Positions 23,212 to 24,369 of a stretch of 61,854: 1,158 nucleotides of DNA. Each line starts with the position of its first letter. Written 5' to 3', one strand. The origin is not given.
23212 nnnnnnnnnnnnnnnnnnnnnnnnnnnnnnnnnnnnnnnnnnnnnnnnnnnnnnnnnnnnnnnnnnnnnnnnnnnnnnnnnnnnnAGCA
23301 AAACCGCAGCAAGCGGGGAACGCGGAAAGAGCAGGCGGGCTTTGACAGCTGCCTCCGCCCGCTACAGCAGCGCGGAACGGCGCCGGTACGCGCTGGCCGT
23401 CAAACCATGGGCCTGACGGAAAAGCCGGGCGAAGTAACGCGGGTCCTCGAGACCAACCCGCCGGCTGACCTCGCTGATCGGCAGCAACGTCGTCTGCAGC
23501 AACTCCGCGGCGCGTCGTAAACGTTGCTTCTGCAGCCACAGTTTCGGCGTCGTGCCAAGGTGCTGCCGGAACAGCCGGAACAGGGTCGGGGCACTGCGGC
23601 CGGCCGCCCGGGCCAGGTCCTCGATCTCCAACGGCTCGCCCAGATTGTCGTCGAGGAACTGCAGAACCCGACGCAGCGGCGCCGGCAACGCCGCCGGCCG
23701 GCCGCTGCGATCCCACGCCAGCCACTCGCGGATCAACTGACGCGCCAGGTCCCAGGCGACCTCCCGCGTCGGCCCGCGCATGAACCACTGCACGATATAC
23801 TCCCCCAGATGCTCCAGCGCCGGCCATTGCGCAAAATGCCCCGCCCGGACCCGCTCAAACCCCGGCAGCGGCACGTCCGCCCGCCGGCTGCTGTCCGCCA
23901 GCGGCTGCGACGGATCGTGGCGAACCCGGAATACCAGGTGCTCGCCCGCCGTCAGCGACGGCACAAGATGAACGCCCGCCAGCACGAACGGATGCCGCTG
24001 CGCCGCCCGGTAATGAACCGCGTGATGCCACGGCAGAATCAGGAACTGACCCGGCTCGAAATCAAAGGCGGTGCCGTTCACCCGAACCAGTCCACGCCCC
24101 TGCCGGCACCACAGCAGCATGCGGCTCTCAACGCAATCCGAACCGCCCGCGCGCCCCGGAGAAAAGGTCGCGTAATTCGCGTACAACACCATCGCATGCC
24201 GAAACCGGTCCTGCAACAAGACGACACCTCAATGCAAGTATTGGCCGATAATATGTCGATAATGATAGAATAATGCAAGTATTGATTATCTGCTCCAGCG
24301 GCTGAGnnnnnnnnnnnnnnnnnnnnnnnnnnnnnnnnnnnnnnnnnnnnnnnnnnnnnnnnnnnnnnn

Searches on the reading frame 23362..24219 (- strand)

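Call 3: search_protein_families(library=pfam, proteins=[window:23362-24219:-], max_evalue=0.1)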
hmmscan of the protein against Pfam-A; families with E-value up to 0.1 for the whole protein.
window:23362-24219:- (285 aa): 5 families
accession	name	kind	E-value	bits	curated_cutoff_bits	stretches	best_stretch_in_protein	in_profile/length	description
PF12833.13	HTH_18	-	8e-21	74.6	33.6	1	202-281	1-80/80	Helix-turn-helix domain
PF00165.29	HTH_AraC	-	5.7e-16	58.7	26.6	2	244-280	7-42/42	Bacterial regulatory helix-turn-helix proteins, AraC family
PF02311.25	AraC_binding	-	0.00074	19.7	21.1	1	38-93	29-84/135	AraC-like ligand binding domain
PF17782.7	DprA_WH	-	0.043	14.3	22.9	0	175-213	7-42/61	DprA winged helix domain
PF09339.16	HTH_IclR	-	0.048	13.9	22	0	194-216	16-38/52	IclR helix-turn-helix domain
